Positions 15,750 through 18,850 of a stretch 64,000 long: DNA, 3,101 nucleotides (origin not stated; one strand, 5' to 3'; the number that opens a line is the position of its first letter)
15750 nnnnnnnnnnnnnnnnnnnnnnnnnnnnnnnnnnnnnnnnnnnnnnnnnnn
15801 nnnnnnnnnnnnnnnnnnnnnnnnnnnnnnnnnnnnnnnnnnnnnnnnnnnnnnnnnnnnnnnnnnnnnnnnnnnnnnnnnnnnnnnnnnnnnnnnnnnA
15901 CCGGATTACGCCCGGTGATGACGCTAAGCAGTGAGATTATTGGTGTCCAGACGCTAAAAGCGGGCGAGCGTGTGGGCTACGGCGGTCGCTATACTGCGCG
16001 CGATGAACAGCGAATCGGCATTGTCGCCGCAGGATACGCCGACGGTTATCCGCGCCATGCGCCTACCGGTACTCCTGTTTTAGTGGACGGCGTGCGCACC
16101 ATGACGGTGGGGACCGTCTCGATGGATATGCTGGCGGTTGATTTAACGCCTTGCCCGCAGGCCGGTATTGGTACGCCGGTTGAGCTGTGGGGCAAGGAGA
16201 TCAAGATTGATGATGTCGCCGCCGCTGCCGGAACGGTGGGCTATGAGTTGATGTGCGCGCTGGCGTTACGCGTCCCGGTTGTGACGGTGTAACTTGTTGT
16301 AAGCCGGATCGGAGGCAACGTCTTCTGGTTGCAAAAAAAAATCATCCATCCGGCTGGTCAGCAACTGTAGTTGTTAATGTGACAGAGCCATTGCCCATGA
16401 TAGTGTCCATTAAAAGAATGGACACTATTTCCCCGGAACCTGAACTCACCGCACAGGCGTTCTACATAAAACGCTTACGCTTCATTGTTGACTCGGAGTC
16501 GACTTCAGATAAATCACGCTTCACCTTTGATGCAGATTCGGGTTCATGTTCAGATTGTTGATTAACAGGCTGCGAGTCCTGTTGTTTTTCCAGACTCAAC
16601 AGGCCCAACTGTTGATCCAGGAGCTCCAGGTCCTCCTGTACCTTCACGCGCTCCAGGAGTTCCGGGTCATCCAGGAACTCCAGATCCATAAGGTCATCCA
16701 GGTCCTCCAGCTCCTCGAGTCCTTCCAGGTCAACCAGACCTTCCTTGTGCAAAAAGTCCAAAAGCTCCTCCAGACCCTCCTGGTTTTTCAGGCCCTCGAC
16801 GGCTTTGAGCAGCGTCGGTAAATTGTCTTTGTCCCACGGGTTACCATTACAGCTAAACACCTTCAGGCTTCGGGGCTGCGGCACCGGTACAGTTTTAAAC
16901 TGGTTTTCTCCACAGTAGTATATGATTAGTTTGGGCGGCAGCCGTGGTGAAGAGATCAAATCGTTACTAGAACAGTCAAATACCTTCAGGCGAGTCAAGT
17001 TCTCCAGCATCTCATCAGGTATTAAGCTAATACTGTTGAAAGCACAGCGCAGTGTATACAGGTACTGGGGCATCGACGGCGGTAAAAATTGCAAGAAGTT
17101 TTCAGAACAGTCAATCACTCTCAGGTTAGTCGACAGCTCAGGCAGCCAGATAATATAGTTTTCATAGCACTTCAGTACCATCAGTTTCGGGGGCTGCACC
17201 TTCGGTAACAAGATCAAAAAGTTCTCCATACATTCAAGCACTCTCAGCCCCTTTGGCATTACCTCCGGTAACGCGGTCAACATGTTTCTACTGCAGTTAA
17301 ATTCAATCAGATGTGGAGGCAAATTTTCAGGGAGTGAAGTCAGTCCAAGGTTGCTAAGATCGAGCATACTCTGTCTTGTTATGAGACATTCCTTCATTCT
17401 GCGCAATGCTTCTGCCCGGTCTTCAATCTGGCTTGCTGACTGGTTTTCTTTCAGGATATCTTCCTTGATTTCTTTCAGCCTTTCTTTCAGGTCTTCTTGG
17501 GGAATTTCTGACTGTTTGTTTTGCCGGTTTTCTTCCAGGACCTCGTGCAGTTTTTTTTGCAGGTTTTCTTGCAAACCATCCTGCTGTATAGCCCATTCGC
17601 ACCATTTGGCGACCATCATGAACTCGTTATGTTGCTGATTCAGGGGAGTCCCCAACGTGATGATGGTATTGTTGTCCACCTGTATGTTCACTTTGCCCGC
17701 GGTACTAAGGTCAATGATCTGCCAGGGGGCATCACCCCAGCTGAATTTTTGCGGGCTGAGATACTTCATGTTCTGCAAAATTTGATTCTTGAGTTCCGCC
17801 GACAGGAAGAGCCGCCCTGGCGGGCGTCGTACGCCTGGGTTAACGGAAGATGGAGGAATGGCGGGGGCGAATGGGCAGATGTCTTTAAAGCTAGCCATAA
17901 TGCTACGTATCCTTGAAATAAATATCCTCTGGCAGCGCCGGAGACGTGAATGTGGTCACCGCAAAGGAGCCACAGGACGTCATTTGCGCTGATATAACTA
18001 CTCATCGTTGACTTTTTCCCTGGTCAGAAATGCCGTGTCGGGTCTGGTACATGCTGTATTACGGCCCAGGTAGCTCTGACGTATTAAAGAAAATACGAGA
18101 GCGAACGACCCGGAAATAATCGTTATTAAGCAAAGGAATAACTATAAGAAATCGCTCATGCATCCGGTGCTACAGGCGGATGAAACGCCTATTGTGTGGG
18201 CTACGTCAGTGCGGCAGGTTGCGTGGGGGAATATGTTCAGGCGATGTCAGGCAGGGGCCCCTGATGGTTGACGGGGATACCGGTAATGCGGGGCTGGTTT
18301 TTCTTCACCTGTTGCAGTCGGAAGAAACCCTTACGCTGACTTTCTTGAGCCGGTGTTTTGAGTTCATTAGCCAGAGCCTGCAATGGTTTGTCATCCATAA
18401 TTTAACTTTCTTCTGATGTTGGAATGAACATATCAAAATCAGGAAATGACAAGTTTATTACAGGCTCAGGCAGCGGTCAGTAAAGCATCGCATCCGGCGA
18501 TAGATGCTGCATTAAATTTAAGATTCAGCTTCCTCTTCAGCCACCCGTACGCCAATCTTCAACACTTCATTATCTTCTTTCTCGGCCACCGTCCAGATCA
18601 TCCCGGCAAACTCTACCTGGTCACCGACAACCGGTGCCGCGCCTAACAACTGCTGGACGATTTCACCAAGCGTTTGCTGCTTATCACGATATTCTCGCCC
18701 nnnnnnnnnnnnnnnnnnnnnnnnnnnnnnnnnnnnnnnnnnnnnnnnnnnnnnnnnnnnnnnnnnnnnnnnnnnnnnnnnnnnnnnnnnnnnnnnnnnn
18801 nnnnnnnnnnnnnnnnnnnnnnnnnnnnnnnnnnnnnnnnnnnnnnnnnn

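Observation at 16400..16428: Perfect 12-bp palindrome at the dadX-proximal edge of the insertion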

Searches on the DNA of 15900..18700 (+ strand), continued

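Call 91: search_dna_similar(query=L084:3202-4400:+, collection=ecoli_genomes, mode=distant, max_rows=12)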
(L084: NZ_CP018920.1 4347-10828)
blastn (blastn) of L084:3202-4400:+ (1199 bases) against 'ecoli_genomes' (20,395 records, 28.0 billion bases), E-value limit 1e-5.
Records with a match: 8432; places in all: 32687; records where one place covers at least 80% of the query: 1877.
Genomes with a match: 5337 of 5426; with a place that covers at least 80% of the query: 1332. Places per genome that has any: lowest 1, median 4, highest 46. On chromosomes: 26536 places; on plasmids: 6151.
Best place of each record, by identity: 80-90% 1235; 60-80% 7197.
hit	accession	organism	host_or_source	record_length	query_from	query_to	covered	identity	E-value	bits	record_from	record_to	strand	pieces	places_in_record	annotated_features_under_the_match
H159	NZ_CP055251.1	Escherichia coli strain AH01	chicken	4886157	1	1195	100%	71.0%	6e-163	583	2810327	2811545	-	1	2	tnpA: IS66-like element accessory protein TnpA | tnpB: IS66 family insertion sequence element accessory protein TnpB | IS66-like element ISCro1 family transposase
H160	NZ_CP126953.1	Escherichia coli O78:H4 strain APEC E12049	Gallus gallus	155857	1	1195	100%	71.0%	6e-163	583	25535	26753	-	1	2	tnpA: IS66-like element accessory protein TnpA | tnpB: IS66 family insertion sequence element accessory protein TnpB | IS66-like element ISCro1 family transposase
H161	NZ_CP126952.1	Escherichia coli O78:H4 strain APEC E12049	Gallus gallus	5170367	1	1195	100%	71.0%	6e-163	583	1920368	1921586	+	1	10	tnpA: IS66-like element accessory protein TnpA | tnpB: IS66 family insertion sequence element accessory protein TnpB | IS66-like element ISCro1 family transposase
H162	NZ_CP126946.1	Escherichia coli O78:H51 strain APEC E18005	Gallus gallus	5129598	1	1195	100%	70.9%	3e-161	579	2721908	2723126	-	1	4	tnpA: IS66-like element accessory protein TnpA | tnpB: IS66 family insertion sequence element accessory protein TnpB | tnpC: IS66 family transposase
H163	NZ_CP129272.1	Escherichia coli strain G12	Chicken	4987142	1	1195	100%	70.9%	3e-161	579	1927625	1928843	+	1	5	tnpA: IS66-like element accessory protein TnpA | tnpB: IS66 family insertion sequence element accessory protein TnpB | tnpC: IS66 family transposase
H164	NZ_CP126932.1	Escherichia coli O78:H51 strain APEC E19025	Gallus gallus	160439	1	1195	100%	70.9%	3e-161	579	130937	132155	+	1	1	tnpA: IS66-like element accessory protein TnpA | tnpB: IS66 family insertion sequence element accessory protein TnpB | tnpC: IS66 family transposase | repA: plasmid replication initiator RepA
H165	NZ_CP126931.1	Escherichia coli O78:H51 strain APEC E19025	Gallus gallus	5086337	1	1195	100%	70.9%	3e-161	579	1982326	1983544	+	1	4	tnpA: IS66-like element accessory protein TnpA | tnpB: IS66 family insertion sequence element accessory protein TnpB | tnpC: IS66 family transposase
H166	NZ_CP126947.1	Escherichia coli O78:H51 strain APEC E18005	Gallus gallus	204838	1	1195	100%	70.9%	3e-161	579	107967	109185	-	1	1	tnpA: IS66-like element accessory protein TnpA | tnpB: IS66 family insertion sequence element accessory protein TnpB | tnpC: IS66 family transposase | repA: plasmid replication initiator RepA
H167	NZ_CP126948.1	Escherichia coli O78:H4 strain APEC E14033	Gallus gallus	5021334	1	1195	100%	70.9%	3e-161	579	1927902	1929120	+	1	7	tnpA: IS66-like element accessory protein TnpA | tnpB: IS66 family insertion sequence element accessory protein TnpB | tnpC: IS66 family transposase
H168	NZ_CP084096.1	Escherichia coli O78 strain 3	Homo sapiens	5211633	1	1195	100%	70.8%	3e-160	574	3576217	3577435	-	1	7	tnpA: IS66-like element accessory protein TnpA | tnpB: IS66 family insertion sequence element accessory protein TnpB | tnpC: IS66 family transposase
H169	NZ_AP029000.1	Escherichia coli strain GU2018_CL13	Homo sapiens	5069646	1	1184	99%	71.3%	1e-164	589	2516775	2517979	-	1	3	tnpA: IS66-like element accessory protein TnpA | tnpB: IS66 family insertion sequence element accessory protein TnpB | hypothetical protein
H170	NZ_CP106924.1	Escherichia coli strain MFDS1016424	spicy squid salad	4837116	1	1184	99%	71.3%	1e-164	589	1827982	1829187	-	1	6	tnpA: IS66-like element accessory protein TnpA | tnpB: IS66 family insertion sequence element accessory protein TnpB | IS66-like element ISCro1 family transposase | DUF932 domain-containing protein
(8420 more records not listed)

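Call 94: get_annotated_region(hit=H162, flank=150)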
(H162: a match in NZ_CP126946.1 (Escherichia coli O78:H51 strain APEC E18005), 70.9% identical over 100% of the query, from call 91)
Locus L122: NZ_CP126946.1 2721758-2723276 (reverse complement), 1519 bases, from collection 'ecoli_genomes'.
description: Escherichia coli O78:H51 strain APEC E18005 chromosome, complete genome
organism: Escherichia coli O78:H51 strain APEC E18005 (NCBI taxid 3050630)
replicon: chromosome; assembly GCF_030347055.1
host: Gallus gallus; source: Liver and spleen; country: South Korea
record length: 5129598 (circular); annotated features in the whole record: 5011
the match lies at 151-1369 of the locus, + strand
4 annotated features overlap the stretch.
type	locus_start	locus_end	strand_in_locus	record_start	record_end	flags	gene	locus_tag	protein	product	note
CDS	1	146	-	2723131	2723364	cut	-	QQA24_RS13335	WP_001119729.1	DUF905 family protein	-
CDS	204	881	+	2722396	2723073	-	tnpA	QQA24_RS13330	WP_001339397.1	IS66-like element accessory protein TnpA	-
CDS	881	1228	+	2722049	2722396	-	tnpB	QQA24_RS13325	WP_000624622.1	IS66 family insertion sequence element accessory protein TnpB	TnpB, as the term is used for proteins encoded by IS66 family insertion elements, is considered an accessory protein, ...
CDS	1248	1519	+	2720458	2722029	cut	tnpC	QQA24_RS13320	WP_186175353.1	IS66 family transposase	-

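Call 95: get_annotated_region(hit=H169, flank=150)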
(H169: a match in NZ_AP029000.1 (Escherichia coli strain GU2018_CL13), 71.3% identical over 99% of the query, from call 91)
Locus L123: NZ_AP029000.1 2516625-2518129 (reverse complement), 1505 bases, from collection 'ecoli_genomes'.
description: Escherichia coli strain GU2018_CL13 chromosome, complete genome
organism: Escherichia coli strain GU2018_CL13 (NCBI taxid 562)
replicon: chromosome; assembly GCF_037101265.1
host: Homo sapiens; source: -; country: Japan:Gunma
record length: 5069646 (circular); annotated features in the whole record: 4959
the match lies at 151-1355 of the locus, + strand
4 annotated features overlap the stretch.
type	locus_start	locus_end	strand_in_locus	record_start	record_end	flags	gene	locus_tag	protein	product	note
CDS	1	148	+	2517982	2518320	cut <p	-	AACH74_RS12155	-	hypothetical protein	incomplete; partial in the middle of a contig; missing C-terminus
CDS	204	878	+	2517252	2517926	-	tnpA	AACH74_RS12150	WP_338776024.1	IS66-like element accessory protein TnpA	-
CDS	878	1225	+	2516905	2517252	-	tnpB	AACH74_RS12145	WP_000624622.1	IS66 family insertion sequence element accessory protein TnpB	TnpB, as the term is used for proteins encoded by IS66 family insertion elements, is considered an accessory protein, ...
CDS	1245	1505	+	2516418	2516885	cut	-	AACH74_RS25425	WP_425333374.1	hypothetical protein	-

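Call 97: search_dna_similar(query=window:16392-16436:+, collection=ecoli_genomes, mode=distant, max_evalue=0.001, max_rows=30, rows=spread)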
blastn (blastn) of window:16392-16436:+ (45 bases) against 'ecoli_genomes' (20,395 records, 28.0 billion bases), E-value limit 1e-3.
Records with a match: 4234; places in all: 4238; records where one place covers at least 80% of the query: 4234.
Genomes with a match: 4233 of 5426; with a place that covers at least 80% of the query: 4233. Places per genome that has any: lowest 1, median 1, highest 2. On chromosomes: 4230 places; on plasmids: 8.
Best place of each record, by identity: >=99% 1367; 95-99% 2183; 90-95% 684.
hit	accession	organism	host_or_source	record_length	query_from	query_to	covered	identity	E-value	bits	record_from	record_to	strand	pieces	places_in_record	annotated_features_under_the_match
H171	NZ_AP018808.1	Escherichia coli strain E2865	Bos taurus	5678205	1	45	100%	100.0%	6e-14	82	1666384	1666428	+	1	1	none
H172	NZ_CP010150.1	Escherichia coli strain D7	dog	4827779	1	45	100%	100.0%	6e-14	82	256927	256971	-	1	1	none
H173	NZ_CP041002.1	Escherichia coli strain FDAARGOS_772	NIST Mixed Microbial RM strain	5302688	1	45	100%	100.0%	6e-14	82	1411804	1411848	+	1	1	none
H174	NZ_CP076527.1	Escherichia coli strain L3452210II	Homo sapiens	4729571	1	45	100%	100.0%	6e-14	82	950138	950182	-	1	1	none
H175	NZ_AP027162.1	Escherichia coli strain EH031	Homo sapiens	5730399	1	45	100%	100.0%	6e-14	82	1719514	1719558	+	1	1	none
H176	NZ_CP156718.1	Escherichia coli strain EC596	Homo sapiens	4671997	1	45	100%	100.0%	6e-14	82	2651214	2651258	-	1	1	none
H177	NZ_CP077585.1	Escherichia coli O111:H8 strain 7-32 9A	bovine feces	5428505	1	45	100%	100.0%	6e-14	82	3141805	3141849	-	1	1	none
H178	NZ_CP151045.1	Escherichia coli strain 20KM0223N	Dog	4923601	1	45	100%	100.0%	6e-14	82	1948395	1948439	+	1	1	none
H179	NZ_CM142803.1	Escherichia coli strain GPEC709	chicken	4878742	1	45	100%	100.0%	6e-14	82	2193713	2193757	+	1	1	none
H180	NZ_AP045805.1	Escherichia coli strain 23CRST035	Homo sapiens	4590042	1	45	100%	100.0%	6e-14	82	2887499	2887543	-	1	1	none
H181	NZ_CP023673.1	Escherichia coli strain SMN013SH2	cattle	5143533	1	45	100%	97.8%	3e-12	78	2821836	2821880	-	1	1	none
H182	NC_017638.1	Escherichia coli DH1 strain DH1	-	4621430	1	45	100%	97.8%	3e-12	78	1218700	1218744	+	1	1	none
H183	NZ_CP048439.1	Escherichia coli strain NBRC 3301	human feces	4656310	1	45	100%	97.8%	3e-12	78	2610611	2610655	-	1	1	none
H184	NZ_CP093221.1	Escherichia coli strain ER2683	Homo sapiens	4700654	1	45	100%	97.8%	3e-12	78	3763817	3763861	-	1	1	none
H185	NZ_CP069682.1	Escherichia coli O176:H45 strain MIN9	Homo sapiens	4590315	1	45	100%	97.8%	3e-12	78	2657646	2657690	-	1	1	none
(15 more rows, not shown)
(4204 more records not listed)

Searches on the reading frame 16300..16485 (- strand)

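Call 80: find_related_loci(query=L084:3255-3908:+, collection=viral_contigs, flank=1200)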
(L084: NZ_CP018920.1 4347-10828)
Query L084:3255-3908:+ (218 aa) in viral_contigs; peptide patterns used: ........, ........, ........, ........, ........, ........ (x = any residue, [..] = any of these).
51 stretches matched a pattern; 36 encode a relative of the query (tblastn E <= 1e-3); 36 distinct loci.
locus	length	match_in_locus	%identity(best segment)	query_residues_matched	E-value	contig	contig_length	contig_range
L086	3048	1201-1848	93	4-218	3e-133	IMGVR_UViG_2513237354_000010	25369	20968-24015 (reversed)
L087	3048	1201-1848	93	4-218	3e-133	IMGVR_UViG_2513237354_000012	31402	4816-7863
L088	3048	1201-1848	93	4-218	2e-133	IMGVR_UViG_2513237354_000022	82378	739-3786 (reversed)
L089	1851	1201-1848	93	4-218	4e-138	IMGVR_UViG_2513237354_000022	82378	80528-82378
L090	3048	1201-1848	93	4-218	1e-134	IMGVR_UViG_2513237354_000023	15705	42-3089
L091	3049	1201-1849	93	4-218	8e-110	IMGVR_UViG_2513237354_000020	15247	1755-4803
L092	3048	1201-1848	93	4-218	2e-133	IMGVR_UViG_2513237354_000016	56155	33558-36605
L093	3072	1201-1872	62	1-217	1e-84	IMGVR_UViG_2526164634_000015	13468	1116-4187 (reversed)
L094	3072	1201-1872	62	1-217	9e-84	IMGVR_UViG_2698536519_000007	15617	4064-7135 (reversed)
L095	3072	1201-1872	62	1-217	9e-84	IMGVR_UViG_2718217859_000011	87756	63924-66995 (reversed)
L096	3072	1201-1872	62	1-217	9e-84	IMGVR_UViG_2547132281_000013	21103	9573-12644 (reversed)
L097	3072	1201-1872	62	1-217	9e-84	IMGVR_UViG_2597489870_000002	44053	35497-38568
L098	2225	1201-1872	62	1-217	1e-84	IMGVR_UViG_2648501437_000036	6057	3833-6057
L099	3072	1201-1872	62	1-217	9e-84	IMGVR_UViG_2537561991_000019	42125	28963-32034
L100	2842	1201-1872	62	1-217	5e-84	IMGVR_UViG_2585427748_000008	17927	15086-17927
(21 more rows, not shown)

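Call 88: search_protein_families(library=pfam, proteins=[L084:3255-3911:+, L084:3908-4255:+, L084:4275-5846:+])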
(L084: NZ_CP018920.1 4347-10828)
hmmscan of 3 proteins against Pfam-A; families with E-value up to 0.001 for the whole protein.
L084:3255-3911:+ (218 aa): 3 families
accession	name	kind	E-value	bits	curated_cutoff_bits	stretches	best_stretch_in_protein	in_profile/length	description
PF01527.26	HTH_Tnp_1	-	1.8e-15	57.3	24.1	1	101-155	3-57/75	Transposase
PF13384.12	HTH_23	-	1.5e-06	28.3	24.6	0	111-148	8-45/50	Homeodomain-like domain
PF13551.12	HTH_29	-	0.00029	21.3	28.1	0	120-155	10-46/64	Winged helix-turn helix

L084:3908-4255:+ (115 aa): 1 family
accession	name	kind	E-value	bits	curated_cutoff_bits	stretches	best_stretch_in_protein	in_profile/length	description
PF05717.18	TnpB_IS66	-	4.2e-40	136.2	26.6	1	9-106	2-100/101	IS66 Orf2 like protein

L084:4275-5846:+ (523 aa): 4 families
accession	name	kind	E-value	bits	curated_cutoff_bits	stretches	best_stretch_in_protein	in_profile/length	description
PF03050.20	DDE_Tnp_IS66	-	8.3e-102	340.8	23.1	1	186-472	1-283/284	Transposase IS66 family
PF13817.11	DDE_Tnp_IS66_C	-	9.1e-18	64.6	30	1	479-516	1-39/39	IS66 C-terminal element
PF13005.12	zf-IS66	-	1.1e-15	58.2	27.3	1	128-172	1-46/46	zinc-finger binding domain of transposase IS66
PF13007.12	LZ_Tnp_IS66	-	1.9e-12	48.1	22.9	1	46-121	1-70/71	Transposase C of IS166 homeodomain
